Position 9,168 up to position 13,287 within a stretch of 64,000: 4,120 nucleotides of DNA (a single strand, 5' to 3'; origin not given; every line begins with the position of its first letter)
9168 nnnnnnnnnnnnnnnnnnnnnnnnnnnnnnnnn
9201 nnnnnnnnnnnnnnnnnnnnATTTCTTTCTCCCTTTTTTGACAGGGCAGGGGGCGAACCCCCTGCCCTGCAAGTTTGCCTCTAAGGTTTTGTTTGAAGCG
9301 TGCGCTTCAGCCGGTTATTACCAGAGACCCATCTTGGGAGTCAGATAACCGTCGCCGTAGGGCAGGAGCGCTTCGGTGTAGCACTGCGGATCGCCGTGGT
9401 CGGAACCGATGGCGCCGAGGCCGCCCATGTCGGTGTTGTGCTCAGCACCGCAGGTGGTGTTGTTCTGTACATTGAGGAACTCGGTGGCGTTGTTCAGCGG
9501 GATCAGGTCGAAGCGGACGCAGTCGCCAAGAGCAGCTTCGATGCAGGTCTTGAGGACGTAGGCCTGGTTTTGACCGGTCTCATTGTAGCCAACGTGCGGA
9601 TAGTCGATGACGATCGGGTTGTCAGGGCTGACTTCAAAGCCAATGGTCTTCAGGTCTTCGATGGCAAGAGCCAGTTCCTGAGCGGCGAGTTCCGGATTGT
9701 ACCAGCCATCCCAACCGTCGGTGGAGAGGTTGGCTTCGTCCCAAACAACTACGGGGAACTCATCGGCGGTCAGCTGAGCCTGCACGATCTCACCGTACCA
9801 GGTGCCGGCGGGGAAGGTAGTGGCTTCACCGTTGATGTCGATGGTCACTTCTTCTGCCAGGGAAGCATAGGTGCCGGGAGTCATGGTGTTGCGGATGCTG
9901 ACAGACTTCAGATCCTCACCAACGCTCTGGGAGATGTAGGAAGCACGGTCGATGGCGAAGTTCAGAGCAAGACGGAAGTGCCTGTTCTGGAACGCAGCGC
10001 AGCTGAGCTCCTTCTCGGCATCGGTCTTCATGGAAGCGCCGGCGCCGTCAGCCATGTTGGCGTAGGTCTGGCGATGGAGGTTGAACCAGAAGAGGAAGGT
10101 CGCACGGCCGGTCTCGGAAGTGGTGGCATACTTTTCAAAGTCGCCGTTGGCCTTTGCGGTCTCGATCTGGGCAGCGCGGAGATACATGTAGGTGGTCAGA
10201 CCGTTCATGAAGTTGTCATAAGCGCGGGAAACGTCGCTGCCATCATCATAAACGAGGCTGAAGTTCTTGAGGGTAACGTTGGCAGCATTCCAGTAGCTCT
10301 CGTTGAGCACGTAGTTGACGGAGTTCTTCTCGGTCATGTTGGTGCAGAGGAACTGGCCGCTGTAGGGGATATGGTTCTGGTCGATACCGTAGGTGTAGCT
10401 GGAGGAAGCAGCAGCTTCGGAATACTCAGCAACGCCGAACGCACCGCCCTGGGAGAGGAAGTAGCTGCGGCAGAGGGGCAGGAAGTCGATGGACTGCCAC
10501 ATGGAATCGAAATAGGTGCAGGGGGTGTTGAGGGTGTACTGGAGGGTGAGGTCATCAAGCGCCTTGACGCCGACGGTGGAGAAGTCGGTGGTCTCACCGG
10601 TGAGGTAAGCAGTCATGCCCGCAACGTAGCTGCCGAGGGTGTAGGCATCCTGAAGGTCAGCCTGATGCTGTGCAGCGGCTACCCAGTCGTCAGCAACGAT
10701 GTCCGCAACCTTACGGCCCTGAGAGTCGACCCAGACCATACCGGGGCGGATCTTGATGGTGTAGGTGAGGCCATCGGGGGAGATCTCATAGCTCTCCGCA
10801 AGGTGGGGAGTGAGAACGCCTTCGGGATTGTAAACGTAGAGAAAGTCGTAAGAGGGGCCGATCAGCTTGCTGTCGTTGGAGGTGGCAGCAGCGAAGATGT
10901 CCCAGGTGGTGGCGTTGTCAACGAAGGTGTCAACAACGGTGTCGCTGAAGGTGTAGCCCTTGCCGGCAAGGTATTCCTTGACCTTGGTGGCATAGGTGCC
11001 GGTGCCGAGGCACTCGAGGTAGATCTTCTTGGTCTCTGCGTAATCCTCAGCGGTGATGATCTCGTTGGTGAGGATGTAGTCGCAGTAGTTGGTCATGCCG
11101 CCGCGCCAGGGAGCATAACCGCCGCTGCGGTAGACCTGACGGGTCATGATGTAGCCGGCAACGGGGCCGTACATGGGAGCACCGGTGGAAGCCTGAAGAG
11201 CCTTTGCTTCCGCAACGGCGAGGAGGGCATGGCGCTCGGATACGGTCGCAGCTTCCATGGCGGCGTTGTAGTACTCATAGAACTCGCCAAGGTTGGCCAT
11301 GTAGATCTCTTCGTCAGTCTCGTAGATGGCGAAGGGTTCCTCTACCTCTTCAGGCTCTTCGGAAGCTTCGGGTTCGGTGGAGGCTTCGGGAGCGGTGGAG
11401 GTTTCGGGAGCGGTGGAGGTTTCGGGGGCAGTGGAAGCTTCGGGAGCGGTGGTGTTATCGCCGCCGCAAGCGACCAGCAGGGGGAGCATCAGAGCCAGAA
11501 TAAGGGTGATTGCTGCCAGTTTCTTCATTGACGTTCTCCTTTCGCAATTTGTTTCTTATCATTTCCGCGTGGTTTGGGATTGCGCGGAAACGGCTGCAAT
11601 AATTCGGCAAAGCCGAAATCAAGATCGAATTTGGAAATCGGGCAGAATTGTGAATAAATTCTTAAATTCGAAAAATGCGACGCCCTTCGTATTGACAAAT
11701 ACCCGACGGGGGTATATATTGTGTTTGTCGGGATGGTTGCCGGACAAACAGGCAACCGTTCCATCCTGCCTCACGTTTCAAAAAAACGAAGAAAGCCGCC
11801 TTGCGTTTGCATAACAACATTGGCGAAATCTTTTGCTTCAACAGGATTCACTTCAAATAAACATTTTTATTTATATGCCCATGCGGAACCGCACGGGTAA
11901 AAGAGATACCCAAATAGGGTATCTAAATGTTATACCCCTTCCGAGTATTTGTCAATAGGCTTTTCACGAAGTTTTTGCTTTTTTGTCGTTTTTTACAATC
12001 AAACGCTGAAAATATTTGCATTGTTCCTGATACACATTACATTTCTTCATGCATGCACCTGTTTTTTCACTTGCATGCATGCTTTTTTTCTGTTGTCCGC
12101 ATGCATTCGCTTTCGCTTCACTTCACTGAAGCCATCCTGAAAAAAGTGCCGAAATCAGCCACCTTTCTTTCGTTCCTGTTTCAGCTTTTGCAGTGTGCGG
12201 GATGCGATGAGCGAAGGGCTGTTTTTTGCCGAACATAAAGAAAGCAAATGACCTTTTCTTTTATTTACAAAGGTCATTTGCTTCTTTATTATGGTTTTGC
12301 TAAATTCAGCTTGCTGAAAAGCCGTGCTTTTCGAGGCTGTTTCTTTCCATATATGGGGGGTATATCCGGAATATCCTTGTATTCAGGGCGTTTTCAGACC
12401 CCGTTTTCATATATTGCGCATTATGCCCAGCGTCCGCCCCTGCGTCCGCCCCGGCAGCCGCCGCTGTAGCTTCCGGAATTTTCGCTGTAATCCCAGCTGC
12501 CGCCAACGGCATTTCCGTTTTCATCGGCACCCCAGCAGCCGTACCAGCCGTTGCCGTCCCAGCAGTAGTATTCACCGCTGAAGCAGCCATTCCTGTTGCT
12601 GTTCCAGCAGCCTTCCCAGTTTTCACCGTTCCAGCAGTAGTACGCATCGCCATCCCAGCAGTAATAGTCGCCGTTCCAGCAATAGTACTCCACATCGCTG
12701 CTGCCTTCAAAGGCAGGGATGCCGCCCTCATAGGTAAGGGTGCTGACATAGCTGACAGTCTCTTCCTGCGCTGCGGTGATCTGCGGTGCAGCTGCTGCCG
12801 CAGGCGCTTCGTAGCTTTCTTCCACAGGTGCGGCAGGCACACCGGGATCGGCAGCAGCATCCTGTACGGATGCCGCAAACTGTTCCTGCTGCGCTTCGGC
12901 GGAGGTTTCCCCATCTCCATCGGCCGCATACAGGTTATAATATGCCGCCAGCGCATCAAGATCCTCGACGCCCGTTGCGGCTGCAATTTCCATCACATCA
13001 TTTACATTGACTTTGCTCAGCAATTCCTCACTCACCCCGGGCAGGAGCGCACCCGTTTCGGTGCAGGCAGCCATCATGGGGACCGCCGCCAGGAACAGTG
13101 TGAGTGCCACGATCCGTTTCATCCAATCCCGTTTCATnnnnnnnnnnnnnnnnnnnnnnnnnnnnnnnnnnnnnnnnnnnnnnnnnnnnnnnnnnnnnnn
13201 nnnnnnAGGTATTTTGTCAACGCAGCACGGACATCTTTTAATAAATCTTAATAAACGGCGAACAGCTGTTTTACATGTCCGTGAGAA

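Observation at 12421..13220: Uncharacterised Cys/Trp/Tyr-rich repeat lipoprotein behind a csoR-like promoter: candidate surface copper-binding protein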

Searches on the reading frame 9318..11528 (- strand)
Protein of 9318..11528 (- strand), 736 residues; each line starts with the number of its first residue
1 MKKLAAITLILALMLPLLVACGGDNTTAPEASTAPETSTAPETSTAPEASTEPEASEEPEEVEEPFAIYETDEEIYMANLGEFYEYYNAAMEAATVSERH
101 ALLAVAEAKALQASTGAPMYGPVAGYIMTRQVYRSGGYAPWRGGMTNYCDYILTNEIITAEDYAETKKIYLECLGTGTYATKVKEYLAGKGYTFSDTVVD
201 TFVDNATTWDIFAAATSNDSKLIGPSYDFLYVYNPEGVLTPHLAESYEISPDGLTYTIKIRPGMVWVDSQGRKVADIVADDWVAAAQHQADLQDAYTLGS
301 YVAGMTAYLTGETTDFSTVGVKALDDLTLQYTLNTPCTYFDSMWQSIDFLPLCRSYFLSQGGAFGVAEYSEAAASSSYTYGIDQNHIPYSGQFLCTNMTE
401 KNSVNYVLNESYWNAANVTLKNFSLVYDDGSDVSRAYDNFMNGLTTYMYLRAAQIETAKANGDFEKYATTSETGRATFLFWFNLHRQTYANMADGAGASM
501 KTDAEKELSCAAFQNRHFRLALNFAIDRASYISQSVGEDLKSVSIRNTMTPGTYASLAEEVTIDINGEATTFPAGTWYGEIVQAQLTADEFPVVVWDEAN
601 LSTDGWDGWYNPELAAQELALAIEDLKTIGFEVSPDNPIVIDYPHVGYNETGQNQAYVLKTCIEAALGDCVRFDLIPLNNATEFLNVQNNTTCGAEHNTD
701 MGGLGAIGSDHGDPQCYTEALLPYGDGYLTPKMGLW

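Call 9: search_protein_families(library=pfam, proteins=[window:9321-11528:-], max_evalue=0.01)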
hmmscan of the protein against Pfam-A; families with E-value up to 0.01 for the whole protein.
window:9321-11528:- (736 aa): 1 family
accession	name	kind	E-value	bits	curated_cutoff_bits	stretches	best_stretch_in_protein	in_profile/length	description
PF00496.27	SBP_bac_5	-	6.4e-30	104.9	32.4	1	239-536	2-236/368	Bacterial extracellular solute-binding proteins, family 5 Middle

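Call 10: search_protein_families(library=ncbifam, proteins=[window:9321-11528:-], max_evalue=0.01)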
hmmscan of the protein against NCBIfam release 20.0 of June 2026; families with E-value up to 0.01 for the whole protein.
window:9321-11528:- (736 aa): 10 families
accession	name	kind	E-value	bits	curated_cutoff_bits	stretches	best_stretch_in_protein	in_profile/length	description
NF043077.1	MMSYN1_0169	equivalog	1.2e-13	50.4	650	1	323-564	262-493/896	oligopeptide ABC transporter substrate-binding protein OppA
NF007287.0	PRK09755.1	equivalog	1.9e-11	43.5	1098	1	229-356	66-192/535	ABC transporter substrate-binding protein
NF043070.1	DppA_dipep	equivalog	6.7e-11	41.4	1005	1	238-341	73-175/535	dipeptide ABC transporter periplasmic-binding protein DppA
NF045467.1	Opp4A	equivalog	1.9e-10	39.6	650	1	214-537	54-338/556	oligopeptide ABC transporter substrate-binding protein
NF011684.0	PRK15104.1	equivalog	7.9e-08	31.4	947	1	227-353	70-194/543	oligopeptide ABC transporter substrate-binding protein OppA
NF011942.0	PRK15413.1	equivalog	6.6e-07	28.4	594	1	195-276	28-108/512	glutathione ABC transporter substrate-binding protein GsiB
TIGR02294.1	nickel_nikA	equivalog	4.1e-06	25.6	393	1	227-280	36-88/501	nickel ABC transporter substrate-binding protein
NF045850.1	ABC_Mplas_LP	subfamily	0.00077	17.6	100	1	367-446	328-415/874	OppA family ABC transporter substrate-binding lipoprotein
NF047575.1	opine_bind_CntA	exception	0.00086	18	800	1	232-271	70-109/535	staphylopine-dependent metal ABC transporter substrate-binding lipoprotein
NF052551.1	EnvBioLpgNMYCTU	equivalog_domain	0.0032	16.8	250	1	1-55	1-54/227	envelope biogenesis lipoprotein LpqN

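Call 24: find_related_loci(query=window:9321-11528:-, collection=genome_contigs, flank=10000)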
Query window:9321-11528:- (736 aa) in genome_contigs; peptide patterns used: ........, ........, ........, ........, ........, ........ (x = any residue, [..] = any of these).
31 stretches matched a pattern; 3 encode a relative of the query (tblastn E <= 1e-3); 3 distinct loci.
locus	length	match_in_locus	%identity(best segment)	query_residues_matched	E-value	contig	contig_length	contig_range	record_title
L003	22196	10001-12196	65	2-736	0e+0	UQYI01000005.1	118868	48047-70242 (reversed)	uncultured Clostridiales bacterium isolate UMGS765 genome assembly, contig: NODE_64_length_118868_cov_35.944249, whole g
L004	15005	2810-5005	66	1-736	0e+0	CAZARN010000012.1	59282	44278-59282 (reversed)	MAG TPA_asm: uncultured Clostridium sp. isolate SRP216815_co1_318 genome assembly, contig: NODE_558_length_59282_cov_9.1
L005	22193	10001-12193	56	7-736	0e+0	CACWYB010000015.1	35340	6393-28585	MAG: uncultured Clostridiales bacterium isolate RUG11019 genome assembly, contig: RUG11019_asm_15, whole genome shotgun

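Call 38: search_protein_families(library=pfam, proteins=[L004:2230-2718:+, L004:10583-11935:+, L004:12187-14700:+, L005:4824-6830:+], max_evalue=1)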
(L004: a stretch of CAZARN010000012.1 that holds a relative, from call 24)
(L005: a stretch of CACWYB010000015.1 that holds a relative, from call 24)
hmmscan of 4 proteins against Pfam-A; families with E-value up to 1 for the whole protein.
L004:2230-2718:+ (163 aa): 0 families

L004:10583-11935:+ (451 aa): 0 families

L004:12187-14700:+ (838 aa): 6 families
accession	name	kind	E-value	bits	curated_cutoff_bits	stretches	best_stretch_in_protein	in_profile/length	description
PF00122.25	E1-E2_ATPase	-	2.8e-59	200.1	28.1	1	239-419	1-181/181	E1-E2 ATPase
PF00702.32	Hydrolase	-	1.1e-34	121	26.4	1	435-651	1-191/191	haloacid dehalogenase-like hydrolase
PF00403.32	HMA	-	1.1e-27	96.7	24.8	2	4-60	2-61/62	Heavy-metal-associated domain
PF08282.18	Hydrolase_3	-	8.9e-05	22.8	20.9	1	632-672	204-244/255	haloacid dehalogenase-like hydrolase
PF12710.13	HAD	-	0.032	15.1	27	1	570-647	85-188/189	haloacid dehalogenase-like hydrolase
PF03707.21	MHYT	-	0.59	10.6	21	0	351-386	20-55/59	Bacterial signalling protein N terminal repeat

L005:4824-6830:+ (669 aa): 5 families
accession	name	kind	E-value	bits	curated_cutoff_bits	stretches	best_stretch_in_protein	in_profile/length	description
PF13386.12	DsbD_2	-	9.1e-45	153.4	24.9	1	131-333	2-198/199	Cytochrome C biogenesis protein transmembrane region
PF00403.32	HMA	-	1.3e-16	61.2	24.8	1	19-79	2-62/62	Heavy-metal-associated domain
PF13473.12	Cupredoxin_1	-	0.027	14.9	27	1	547-596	20-70/104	Cupredoxin-like domain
PF19991.5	HMA_2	-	0.13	12.7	30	1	16-90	17-93/154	Heavy metal associated domain 2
PF13779.11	DUF4175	-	0.78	8.1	27.3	0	344-392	21-70/825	Domain of unknown function (DUF4175)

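Call 46: find_related_loci(query=A3, collection=metagenome_contigs, flank=6000)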
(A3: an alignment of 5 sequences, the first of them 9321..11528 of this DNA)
Query A3 (736 aa) in metagenome_contigs; peptide patterns used: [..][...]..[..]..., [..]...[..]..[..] (x = any residue, [..] = any of these).
295 stretches matched a pattern; 35 encode a relative of the query (tblastn E <= 1e-3); 31 distinct loci.
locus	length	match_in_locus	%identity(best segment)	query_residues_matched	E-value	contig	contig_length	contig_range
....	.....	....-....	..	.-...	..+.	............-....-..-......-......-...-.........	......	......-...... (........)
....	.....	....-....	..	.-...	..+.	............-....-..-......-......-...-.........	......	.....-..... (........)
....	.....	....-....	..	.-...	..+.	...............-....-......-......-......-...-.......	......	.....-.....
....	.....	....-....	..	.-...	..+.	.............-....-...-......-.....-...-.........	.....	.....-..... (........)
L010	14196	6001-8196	65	2-736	0e+0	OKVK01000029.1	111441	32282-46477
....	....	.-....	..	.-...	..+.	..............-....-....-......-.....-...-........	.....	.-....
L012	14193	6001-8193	65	7-736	0e+0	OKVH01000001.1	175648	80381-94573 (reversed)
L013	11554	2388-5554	64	7-736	0e+0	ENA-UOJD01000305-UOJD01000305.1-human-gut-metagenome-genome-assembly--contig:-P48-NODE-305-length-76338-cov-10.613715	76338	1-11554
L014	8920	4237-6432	62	1-736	0e+0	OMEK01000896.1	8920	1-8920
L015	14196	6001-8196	65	2-736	0e+0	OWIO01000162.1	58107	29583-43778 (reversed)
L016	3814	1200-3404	56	1-736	0e+0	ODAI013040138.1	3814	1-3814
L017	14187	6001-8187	64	1-736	0e+0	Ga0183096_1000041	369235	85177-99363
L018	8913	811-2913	54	14-736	0e+0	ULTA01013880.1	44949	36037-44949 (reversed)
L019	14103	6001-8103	54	14-736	0e+0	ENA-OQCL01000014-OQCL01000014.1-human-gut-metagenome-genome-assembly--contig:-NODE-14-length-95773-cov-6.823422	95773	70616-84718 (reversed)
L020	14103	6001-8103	54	14-736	0e+0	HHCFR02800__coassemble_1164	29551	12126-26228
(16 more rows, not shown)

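Call 53: find_homologous_proteins(query=A4, max_evalue=0.01)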
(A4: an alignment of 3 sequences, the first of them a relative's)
Query A4 (3 sequences): 8000 candidates shared short words with the query, none scored E <= 0.01.

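Call 69: find_encoding_contigs(protein=window:9318-11528:-, flank=6000, max_places=10)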
Protein window:9318-11528:- (736 aa): no gene with exactly this product is on record in the collection.

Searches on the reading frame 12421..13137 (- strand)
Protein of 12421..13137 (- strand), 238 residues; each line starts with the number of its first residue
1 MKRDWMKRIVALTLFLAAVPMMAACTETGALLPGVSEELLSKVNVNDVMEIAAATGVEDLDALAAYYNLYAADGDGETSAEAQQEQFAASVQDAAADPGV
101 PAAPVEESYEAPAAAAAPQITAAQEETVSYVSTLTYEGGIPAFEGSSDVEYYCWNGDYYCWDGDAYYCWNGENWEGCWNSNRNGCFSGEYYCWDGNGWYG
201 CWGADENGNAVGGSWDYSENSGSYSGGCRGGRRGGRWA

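Call 9: search_protein_families(library=pfam, proteins=[window:12424-13137:-], max_evalue=0.01)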
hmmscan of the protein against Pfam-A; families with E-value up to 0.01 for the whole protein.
window:12424-13137:- (238 aa): 0 families

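Call 10: search_protein_families(library=ncbifam, proteins=[window:12424-13137:-], max_evalue=0.01)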
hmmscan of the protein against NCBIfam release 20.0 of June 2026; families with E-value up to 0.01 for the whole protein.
window:12424-13137:- (238 aa): 0 families

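Call 11: find_homologous_proteins(query=window:12424-13137:-, max_evalue=0.01)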
Query window:12424-13137:- (238 aa): 1 proteins with E <= 0.01 among 8000 candidates.
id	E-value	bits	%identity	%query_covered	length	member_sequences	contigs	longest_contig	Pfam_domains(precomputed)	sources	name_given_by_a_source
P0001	5.3e-150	516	94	98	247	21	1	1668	-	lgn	-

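Call 17: find_related_loci(query=window:12424-13137:-, collection=genome_contigs, flank=10000)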
Query window:12424-13137:- (238 aa) in genome_contigs; peptide patterns used: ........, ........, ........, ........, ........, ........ (x = any residue, [..] = any of these).
46 stretches matched a pattern, but none encodes a relative of the query by tblastn (E <= 1e-3).

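Call 18: find_encoding_contigs(protein=P0001, flank=10000)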
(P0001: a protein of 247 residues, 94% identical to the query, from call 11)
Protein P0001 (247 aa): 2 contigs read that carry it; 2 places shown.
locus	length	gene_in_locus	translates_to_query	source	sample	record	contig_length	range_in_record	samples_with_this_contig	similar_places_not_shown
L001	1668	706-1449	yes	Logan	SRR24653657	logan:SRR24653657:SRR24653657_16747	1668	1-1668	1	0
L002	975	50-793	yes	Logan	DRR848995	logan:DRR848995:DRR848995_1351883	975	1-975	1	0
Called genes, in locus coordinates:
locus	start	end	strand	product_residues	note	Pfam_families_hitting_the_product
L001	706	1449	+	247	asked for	-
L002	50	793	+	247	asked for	-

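Call 47: predict_structure(alignment_id=A2)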
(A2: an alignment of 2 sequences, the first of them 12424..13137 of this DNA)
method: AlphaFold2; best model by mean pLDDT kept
length: 238 residues; sequences in the alignment: 2
mean_pLDDT: 39.4   pTM: 0.29
mean pLDDT of the five models: 39.4, 37.1, 36.0, 33.4, 32.5
residues with pLDDT >= 90: 0; 70-90: 0; 50-70: 36; < 50: 202
segments of 3 or more residues with pLDDT < 50: 1-85, 87-138, 153-156, 178-238
pLDDT, mean of each block of 10 residues (from residue 1): 34 36 32 35 41 42 43 42 47 40 29 27 30 42 58 54 61 49 34 39 41 34 28 24
secondary structure, 60 per line:
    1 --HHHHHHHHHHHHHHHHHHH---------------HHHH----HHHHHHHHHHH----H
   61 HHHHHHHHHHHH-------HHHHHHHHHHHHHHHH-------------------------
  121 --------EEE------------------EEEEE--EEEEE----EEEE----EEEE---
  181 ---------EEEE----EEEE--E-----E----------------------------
elements in order: H3-21 H37-40 H45-55 H60-72 H80-95 E129-131 E150-154 E157-161 E166-169 E174-177 E190-193 E198-201

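Call 66: find_encoding_contigs(protein=window:12421-13122:-, flank=3000, max_places=6)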
Protein window:12421-13122:- (233 aa): no gene with exactly this product is on record in the collection.

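Call 67: find_encoding_contigs(protein=window:12421-13137:-, flank=3000, max_places=6)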
Protein window:12421-13137:- (238 aa): no gene with exactly this product is on record in the collection.

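Call 75: search_protein_families(library=padloc, proteins=[window:12424-13137:-], max_evalue=0.1)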
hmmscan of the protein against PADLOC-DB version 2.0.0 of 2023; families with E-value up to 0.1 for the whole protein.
window:12424-13137:- (238 aa): 0 families

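Call 78: search_dna_similar(query=window:12424-13137:-, collection=plasmids, mode=protein, max_evalue=0.01)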
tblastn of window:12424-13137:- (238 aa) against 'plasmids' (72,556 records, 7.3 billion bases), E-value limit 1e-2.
No match.
